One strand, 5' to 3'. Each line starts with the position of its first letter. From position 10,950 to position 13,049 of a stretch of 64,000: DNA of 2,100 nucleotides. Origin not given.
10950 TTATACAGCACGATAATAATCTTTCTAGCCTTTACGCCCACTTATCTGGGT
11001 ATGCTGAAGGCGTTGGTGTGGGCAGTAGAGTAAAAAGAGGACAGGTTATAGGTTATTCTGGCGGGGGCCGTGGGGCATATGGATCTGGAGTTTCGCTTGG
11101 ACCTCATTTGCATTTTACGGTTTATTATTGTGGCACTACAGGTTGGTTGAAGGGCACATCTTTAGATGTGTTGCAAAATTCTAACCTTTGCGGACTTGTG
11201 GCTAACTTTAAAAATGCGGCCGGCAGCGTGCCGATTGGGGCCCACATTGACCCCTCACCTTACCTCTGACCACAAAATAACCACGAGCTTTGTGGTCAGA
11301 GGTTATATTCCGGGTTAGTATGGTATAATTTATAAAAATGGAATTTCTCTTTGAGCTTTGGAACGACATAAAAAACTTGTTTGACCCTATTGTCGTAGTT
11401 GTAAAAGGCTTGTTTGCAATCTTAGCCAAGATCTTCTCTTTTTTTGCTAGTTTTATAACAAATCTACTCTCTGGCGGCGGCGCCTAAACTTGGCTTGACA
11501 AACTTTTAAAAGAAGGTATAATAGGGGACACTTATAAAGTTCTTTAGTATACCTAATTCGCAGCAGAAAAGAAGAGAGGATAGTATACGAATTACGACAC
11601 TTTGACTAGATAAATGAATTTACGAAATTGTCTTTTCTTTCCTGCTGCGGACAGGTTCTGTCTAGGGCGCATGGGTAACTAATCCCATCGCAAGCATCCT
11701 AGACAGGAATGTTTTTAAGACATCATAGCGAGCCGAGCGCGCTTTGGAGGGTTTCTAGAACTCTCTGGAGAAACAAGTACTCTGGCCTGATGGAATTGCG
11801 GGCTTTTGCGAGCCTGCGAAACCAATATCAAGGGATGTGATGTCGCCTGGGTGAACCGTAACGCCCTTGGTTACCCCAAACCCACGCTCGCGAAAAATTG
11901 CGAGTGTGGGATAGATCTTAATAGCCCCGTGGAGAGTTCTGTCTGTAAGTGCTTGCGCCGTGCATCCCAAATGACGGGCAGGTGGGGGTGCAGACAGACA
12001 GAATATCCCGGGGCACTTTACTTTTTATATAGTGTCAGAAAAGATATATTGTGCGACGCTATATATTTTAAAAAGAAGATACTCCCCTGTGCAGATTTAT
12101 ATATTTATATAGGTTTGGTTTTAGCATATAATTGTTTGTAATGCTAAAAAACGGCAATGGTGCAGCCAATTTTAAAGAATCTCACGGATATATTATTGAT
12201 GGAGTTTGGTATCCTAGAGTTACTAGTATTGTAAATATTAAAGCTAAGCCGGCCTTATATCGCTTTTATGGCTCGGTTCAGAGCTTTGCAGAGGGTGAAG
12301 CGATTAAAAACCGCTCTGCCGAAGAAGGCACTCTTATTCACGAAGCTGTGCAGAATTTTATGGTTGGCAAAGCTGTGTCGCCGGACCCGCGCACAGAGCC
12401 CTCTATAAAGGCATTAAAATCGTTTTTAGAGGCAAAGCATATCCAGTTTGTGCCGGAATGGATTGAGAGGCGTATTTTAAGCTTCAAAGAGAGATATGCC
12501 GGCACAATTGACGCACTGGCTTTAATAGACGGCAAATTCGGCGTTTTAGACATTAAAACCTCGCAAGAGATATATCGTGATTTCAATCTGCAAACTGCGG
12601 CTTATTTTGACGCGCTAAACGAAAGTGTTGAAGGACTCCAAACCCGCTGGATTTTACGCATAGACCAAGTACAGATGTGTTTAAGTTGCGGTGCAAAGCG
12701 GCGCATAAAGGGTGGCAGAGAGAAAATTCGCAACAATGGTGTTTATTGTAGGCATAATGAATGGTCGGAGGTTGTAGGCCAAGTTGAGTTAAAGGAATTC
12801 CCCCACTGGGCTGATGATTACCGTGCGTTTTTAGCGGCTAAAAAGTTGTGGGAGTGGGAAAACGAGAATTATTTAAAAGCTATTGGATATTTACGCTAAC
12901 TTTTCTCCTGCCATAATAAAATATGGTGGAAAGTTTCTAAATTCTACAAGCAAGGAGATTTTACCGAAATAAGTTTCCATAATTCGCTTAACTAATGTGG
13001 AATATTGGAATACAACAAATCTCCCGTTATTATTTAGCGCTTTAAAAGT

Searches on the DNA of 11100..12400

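Call 63: search_rna_families(source=window, start=11100, end=12400, threshold=evalue, max_evalue=1)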
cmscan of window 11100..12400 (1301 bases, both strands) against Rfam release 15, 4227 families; matches with E-value up to 1: 1.
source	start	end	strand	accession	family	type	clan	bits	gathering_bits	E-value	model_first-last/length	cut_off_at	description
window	11556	11652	-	RF00969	mir-556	Gene; miRNA;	-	25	84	0.063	1-88/88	no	mir-556 microRNA precursor family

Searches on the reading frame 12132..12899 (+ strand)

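Call 68: search_protein_families(library=pfam, proteins=[window:12132-12899:+])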
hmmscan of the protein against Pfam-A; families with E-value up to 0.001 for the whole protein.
window:12132-12899:+ (255 aa): 1 family
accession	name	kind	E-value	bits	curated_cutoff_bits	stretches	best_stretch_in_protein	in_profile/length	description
PF12705.13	PDDEXK_1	-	0.00032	21.2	22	0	96-176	101-181/247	PD-(D/E)XK nuclease superfamily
